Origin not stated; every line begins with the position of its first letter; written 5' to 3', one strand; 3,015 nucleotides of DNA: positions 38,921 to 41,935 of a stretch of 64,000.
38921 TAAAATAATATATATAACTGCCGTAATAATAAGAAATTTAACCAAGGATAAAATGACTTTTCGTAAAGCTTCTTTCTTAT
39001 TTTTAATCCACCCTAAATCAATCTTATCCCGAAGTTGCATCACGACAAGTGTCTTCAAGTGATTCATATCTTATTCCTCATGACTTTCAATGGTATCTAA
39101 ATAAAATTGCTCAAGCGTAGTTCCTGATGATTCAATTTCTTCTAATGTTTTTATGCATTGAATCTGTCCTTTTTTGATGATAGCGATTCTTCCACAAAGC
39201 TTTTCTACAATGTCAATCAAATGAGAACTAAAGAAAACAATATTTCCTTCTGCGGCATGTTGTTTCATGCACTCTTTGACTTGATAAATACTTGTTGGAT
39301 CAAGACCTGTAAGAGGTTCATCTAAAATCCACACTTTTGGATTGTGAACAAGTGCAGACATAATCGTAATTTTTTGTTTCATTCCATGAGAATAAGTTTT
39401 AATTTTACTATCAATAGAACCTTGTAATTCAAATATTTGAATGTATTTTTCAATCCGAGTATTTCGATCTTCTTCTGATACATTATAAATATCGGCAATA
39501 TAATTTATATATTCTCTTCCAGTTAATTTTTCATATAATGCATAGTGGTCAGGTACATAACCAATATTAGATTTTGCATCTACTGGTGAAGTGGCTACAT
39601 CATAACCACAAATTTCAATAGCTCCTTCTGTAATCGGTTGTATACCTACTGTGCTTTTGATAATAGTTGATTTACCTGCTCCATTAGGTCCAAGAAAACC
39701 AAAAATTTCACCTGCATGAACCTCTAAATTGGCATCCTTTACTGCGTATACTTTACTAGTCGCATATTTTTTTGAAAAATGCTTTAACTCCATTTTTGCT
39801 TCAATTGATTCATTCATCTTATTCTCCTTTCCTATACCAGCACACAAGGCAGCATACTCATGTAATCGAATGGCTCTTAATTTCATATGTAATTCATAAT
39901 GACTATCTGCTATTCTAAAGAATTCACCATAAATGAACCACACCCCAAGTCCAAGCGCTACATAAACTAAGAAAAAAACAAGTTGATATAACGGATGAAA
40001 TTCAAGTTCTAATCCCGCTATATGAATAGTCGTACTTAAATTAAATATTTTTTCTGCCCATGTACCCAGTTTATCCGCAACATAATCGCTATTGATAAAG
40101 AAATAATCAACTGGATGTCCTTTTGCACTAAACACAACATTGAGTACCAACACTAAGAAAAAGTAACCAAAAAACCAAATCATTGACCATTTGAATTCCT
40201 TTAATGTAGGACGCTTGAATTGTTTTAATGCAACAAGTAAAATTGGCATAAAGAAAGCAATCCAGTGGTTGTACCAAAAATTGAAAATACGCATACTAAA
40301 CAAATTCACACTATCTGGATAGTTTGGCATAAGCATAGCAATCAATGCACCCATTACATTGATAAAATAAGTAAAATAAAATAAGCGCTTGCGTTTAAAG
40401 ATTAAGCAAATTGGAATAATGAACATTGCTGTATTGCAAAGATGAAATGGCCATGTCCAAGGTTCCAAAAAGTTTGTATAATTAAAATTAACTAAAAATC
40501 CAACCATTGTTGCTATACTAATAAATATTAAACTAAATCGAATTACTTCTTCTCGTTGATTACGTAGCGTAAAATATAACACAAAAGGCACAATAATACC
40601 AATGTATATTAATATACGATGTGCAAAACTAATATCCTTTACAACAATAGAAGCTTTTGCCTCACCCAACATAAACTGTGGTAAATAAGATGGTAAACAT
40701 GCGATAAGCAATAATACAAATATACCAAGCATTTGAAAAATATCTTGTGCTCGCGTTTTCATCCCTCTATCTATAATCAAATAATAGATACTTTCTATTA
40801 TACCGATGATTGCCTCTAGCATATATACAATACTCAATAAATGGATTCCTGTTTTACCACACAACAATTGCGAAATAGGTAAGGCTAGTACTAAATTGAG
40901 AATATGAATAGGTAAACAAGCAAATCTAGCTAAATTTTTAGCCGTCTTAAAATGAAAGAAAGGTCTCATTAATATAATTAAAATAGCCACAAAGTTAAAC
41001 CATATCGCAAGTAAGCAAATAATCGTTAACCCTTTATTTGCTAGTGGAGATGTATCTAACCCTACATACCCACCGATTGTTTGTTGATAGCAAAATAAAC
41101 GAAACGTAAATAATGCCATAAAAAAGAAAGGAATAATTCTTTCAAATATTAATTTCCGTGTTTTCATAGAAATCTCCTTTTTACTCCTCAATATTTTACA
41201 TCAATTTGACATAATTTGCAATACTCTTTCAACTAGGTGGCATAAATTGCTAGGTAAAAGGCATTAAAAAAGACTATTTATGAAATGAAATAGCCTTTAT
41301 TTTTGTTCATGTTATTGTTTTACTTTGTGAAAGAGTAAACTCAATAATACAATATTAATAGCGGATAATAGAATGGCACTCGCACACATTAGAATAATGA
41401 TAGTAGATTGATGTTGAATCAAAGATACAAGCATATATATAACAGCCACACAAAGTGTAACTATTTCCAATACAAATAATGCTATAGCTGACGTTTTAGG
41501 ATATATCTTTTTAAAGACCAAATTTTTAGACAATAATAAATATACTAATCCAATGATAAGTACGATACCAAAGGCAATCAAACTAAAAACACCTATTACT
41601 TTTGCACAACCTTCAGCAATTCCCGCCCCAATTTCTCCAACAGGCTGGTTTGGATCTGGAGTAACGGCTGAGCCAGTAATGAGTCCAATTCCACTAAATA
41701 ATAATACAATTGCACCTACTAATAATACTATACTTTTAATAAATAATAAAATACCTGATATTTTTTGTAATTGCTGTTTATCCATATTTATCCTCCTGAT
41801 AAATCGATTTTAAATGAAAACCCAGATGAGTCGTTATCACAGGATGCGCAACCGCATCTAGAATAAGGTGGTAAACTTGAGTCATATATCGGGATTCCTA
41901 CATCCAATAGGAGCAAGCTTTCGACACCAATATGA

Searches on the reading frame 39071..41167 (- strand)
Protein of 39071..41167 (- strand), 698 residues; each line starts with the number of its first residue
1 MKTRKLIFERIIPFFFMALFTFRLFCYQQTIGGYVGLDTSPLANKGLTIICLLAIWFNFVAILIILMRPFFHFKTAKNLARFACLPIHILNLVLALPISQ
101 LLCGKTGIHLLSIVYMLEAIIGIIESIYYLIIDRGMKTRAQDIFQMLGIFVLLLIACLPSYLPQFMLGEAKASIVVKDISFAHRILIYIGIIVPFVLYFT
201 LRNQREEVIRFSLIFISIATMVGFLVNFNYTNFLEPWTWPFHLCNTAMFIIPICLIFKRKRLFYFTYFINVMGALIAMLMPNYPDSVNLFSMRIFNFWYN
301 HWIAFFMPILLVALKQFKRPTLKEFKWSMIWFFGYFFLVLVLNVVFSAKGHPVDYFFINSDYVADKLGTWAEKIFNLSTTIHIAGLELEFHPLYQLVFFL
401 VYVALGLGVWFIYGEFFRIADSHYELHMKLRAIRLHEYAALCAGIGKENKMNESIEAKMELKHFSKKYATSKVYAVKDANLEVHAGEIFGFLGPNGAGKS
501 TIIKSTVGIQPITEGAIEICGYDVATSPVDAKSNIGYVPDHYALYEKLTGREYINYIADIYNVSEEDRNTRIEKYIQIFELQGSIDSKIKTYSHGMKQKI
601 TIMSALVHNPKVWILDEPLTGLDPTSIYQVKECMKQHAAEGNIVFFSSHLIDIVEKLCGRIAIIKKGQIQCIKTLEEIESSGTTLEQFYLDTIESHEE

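Call 38: search_protein_families(library=pfam, proteins=[window:39071-41167:-], max_evalue=0.01)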
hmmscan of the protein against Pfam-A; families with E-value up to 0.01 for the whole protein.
window:39071-41167:- (698 aa): 4 families
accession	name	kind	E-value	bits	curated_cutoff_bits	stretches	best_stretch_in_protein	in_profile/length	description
PF00005.33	ABC_tran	-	8.8e-27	94.8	25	1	477-619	2-136/137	ABC transporter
PF14808.11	TMEM164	-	1.6e-22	80.6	25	1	182-371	5-199/217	TMEM164 family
PF13304.12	AAA_21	-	1.5e-07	32.2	27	1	566-649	180-298/304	AAA domain, putative AbiEii toxin, Type IV TA system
PF13476.12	AAA_23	-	0.0041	18.2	27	0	477-504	11-37/201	AAA domain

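Call 39: search_protein_families(library=ncbifam, proteins=[window:39071-41167:-], max_evalue=0.01)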
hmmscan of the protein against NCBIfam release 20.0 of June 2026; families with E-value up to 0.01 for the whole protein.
window:39071-41167:- (698 aa): 186 families (the best 25 are shown)
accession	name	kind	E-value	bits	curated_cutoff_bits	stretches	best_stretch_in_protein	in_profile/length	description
TIGR01188.1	drrA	subfamily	5.1e-60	203.3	312.45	1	466-680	1-213/302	daunorubicin resistance ABC transporter, ATP-binding protein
TIGR03522.1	GldA_ABC_ATP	equivalog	2.1e-59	201.5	402.6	1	460-683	4-224/301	gliding motility-associated ABC transporter ATP-binding subunit GldA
NF033858.1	ABC2_perm_RbbA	equivalog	1e-45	156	1050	1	456-696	264-504/909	ribosome-associated ATPase/putative transporter RbbA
NF010060.0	PRK13537.1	equivalog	6.9e-41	140.1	521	1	450-668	7-223/314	nodulation factor ABC transporter ATP-binding protein NodI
TIGR03740.1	galliderm_ABC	subfamily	1.7e-40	139.1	309.75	1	460-679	2-212/223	lantibiotic protection ABC transporter ATP-binding subunit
TIGR04406.1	LPS_export_lptB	equivalog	5.9e-38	130.5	240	1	460-681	3-225/239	LPS export ABC transporter ATP-binding protein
TIGR03864.1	PQQ_ABC_ATP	hypoth_equivalog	6.6e-38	130.5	302.25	1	459-690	2-233/236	ABC transporter, ATP-binding subunit, PQQ-dependent alcohol dehydrogenase system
NF010059.0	PRK13536.1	equivalog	6.4e-37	127.1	549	1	451-668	36-251/342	nodulation factor ABC transporter ATP-binding protein NodI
TIGR01288.1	nodI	equivalog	1.2e-35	123.1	424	1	459-668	5-212/303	nodulation factor ABC transporter ATP-binding protein NodI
NF047565.1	PSM_export_PmtA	equivalog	1.5e-35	122.9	350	1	468-679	10-216/282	phenol-soluble modulin export ABC transporter ATP-binding protein PmtA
TIGR01257.1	rim_protein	equivalog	4.7e-34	116.6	4012.85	1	459-680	1938-2159/2272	rim ABC transporter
NF040840.2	tungstate_WtpC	equivalog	3.1e-32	112.2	440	1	460-680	3-220/347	tungstate ABC transporter ATP-binding protein WtpC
NF008144.0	PRK10895.1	equivalog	3.1e-32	111.9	381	1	458-679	3-225/241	LPS export ABC transporter ATP-binding protein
TIGR00968.1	3a0106s01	subfamily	8.1e-32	110.6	342.75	1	462-683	4-223/237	sulfate ABC transporter ATP-binding protein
NF008653.0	PRK11650.1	subfamily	8.8e-32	110.5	432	1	457-678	2-222/357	sn-glycerol-3-phosphate ABC transporter ATP-binding protein UgpC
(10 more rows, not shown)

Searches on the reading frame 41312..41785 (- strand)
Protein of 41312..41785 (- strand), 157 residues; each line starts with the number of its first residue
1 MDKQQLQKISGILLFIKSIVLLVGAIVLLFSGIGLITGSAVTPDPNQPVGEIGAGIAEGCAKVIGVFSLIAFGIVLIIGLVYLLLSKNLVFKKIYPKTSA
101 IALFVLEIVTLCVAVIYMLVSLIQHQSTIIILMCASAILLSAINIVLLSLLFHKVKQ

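Call 10: find_encoding_contigs(protein=window:41312-41785:-, flank=4000, max_places=10)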
Protein window:41312-41785:- (157 aa): no gene with exactly this product is on record in the collection.

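Call 38: search_protein_families(library=pfam, proteins=[window:41312-41785:-], max_evalue=0.01)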
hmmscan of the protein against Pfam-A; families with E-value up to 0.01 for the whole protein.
window:41312-41785:- (157 aa): 0 families

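Call 39: search_protein_families(library=ncbifam, proteins=[window:41312-41785:-], max_evalue=0.01)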
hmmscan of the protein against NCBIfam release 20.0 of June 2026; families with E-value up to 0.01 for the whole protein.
window:41312-41785:- (157 aa): 0 families

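Call 55: find_homologous_proteins(query=window:41312-41785:-, max_evalue=0.001)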
Query window:41312-41785:- (157 aa): 9 proteins with E <= 0.001 among 588 candidates.
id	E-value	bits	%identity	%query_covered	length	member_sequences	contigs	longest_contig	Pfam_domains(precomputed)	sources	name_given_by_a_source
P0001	1.9e-84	299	100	100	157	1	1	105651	-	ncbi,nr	ncbi:MAG: hypothetical protein NC182_06380 [Prevotella sp.]|nr:hypothetical protein [Staphylococcus 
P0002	1.4e-72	260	86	100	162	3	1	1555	-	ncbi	-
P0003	2.8e-69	250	83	100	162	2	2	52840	-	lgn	-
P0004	3.5e-69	249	81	100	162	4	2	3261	-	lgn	-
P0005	3.3e-68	246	82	100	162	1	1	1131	-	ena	-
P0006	1.1e-67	244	80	100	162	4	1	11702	-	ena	-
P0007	1.9e-66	240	80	100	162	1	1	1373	-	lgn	-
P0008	1.8e-64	234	79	100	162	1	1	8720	-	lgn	-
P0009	1.6e-42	163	56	100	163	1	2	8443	-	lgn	-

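Call 57: find_encoding_contigs(protein=P0009, flank=3000, max_places=3)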
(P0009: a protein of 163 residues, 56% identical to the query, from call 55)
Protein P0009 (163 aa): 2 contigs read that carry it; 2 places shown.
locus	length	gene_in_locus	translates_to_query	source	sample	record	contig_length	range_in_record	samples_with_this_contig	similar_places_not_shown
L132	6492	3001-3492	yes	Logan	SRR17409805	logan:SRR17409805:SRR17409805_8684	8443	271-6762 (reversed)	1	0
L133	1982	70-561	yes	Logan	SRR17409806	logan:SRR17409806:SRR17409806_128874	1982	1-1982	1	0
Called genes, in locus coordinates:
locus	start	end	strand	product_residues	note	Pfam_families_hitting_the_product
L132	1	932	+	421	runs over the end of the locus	PF00999:Na_H_Exchanger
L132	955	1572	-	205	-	PF00657:Lipase_GDSL, PF13472:Lipase_GDSL_2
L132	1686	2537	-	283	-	PF01171:ATP_bind_3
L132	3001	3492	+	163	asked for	-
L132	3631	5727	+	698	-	PF14808:TMEM164, PF00005:ABC_tran, PF13304:AAA_21 (faint)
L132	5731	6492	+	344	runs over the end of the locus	?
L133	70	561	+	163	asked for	-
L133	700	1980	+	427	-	?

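Call 63: find_homologous_proteins(query=A4, max_evalue=0.001)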
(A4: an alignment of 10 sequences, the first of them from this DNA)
Query A4 (10 sequences) (157 aa, profile of the alignment): 26 proteins with E <= 0.001 among 8000 candidates.
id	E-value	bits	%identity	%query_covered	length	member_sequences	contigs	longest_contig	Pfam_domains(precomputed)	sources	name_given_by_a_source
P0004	3.5e-51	191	81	100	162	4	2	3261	-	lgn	-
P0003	6.9e-51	190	83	100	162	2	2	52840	-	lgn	-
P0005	3.7e-50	188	82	100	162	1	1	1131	-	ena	-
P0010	1.2e-49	186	27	69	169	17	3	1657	-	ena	-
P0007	1.8e-49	186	80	100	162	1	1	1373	-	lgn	-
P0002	3.7e-49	185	86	100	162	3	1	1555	-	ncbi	-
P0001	3.7e-49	185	100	100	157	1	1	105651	-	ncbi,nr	ncbi:MAG: hypothetical protein NC182_06380 [Prevotella sp.]|nr:hypothetical protein [Staphylococcus 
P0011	5.1e-48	181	34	62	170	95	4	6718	-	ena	-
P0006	4.5e-47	178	80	100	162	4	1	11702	-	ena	-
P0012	1.2e-46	177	34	62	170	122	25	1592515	-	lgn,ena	-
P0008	2.1e-46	176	79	100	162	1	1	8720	-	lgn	-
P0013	5.8e-43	165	28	96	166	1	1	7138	-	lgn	-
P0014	1.2e-42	164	28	96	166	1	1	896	-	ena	-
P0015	2.3e-42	163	34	62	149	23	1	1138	-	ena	-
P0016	8.7e-42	161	29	96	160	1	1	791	-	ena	-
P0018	2.5e-39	153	40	39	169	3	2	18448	-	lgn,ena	-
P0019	2.8e-39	153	27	78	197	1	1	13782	-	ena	-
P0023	4.4e-31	126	29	81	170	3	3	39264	-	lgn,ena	-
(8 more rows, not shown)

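Call 64: find_encoding_contigs(protein=P0023, flank=3000, max_places=2)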
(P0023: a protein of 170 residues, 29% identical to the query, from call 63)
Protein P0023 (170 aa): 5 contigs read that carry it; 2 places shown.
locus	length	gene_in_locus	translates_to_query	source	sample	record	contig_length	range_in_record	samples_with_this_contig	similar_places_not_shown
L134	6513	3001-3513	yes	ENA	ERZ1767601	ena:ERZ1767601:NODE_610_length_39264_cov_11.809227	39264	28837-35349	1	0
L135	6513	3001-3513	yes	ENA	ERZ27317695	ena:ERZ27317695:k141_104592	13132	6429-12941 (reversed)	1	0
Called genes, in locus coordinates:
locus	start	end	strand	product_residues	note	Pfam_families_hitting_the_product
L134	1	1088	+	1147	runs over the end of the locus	PF26182:Ig_NUP210_5th (faint), PF26918:Ig_Eae (faint), PF09479:Flg_new, PF18998:Flg_new_2 (faint), PF09479:Flg_new (weak), PF02368:Big_2, PF01510:Amidase_2 (weak)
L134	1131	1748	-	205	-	PF00657:Lipase_GDSL, PF13472:Lipase_GDSL_2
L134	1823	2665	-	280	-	PF01171:ATP_bind_3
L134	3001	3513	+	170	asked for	-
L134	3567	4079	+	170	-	-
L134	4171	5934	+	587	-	PF08439:Peptidase_M3_N, PF01432:Peptidase_M3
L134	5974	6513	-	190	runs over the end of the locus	PF07155:ECF-ribofla_trS, PF09515:Thia_YuaJ, PF12822:ECF_trnsprt (weak)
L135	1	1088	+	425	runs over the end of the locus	?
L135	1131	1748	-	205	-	PF00657:Lipase_GDSL, PF13472:Lipase_GDSL_2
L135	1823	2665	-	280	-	PF01171:ATP_bind_3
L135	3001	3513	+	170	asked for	-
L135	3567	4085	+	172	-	-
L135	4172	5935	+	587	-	PF08439:Peptidase_M3_N, PF01432:Peptidase_M3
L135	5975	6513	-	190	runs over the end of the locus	PF07155:ECF-ribofla_trS, PF09515:Thia_YuaJ, PF12822:ECF_trnsprt (weak)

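Call 65: find_encoding_contigs(protein=P0019, flank=3000, max_places=2)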
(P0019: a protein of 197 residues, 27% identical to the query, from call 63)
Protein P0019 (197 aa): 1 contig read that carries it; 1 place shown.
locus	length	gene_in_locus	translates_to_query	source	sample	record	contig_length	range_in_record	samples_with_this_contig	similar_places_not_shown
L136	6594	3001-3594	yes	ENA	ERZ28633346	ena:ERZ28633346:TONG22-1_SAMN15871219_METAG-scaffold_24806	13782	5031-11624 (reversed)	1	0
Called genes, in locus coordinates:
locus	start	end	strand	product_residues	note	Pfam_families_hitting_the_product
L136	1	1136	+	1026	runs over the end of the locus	PF09479:Flg_new, PF02368:Big_2, PF26918:Ig_Eae (faint), PF02368:Big_2, PF26182:Ig_NUP210_5th (weak), PF01510:Amidase_2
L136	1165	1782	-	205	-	PF00657:Lipase_GDSL, PF13472:Lipase_GDSL_2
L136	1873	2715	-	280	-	PF01171:ATP_bind_3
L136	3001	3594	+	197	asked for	-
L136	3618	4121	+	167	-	-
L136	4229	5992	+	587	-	PF08439:Peptidase_M3_N, PF01432:Peptidase_M3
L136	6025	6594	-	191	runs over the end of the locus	PF07155:ECF-ribofla_trS, PF09515:Thia_YuaJ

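Call 66: find_encoding_contigs(protein=P0018, flank=3000, max_places=2)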
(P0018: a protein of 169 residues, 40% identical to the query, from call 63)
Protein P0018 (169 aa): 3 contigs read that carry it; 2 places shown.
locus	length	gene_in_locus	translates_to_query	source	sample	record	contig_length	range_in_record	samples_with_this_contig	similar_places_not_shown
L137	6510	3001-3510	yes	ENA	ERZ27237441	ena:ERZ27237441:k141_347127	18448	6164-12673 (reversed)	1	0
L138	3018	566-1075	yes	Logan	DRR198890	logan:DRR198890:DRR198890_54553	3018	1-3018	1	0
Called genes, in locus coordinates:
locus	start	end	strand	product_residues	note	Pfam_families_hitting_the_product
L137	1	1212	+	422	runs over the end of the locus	PF00999:Na_H_Exchanger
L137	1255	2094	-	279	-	PF01171:ATP_bind_3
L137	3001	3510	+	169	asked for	-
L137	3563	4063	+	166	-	PF13302:Acetyltransf_3, PF13420:Acetyltransf_4, PF00583:Acetyltransf_1, PF13673:Acetyltransf_10, PF13508:Acetyltransf_7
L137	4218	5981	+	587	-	PF08439:Peptidase_M3_N, PF01432:Peptidase_M3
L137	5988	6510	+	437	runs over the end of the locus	PF04513:Baculo_PEP_C (faint), PF02646:RmuC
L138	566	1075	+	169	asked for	-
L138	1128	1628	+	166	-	PF13302:Acetyltransf_3, PF13420:Acetyltransf_4, PF00583:Acetyltransf_1, PF13673:Acetyltransf_10, PF13508:Acetyltransf_7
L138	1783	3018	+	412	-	?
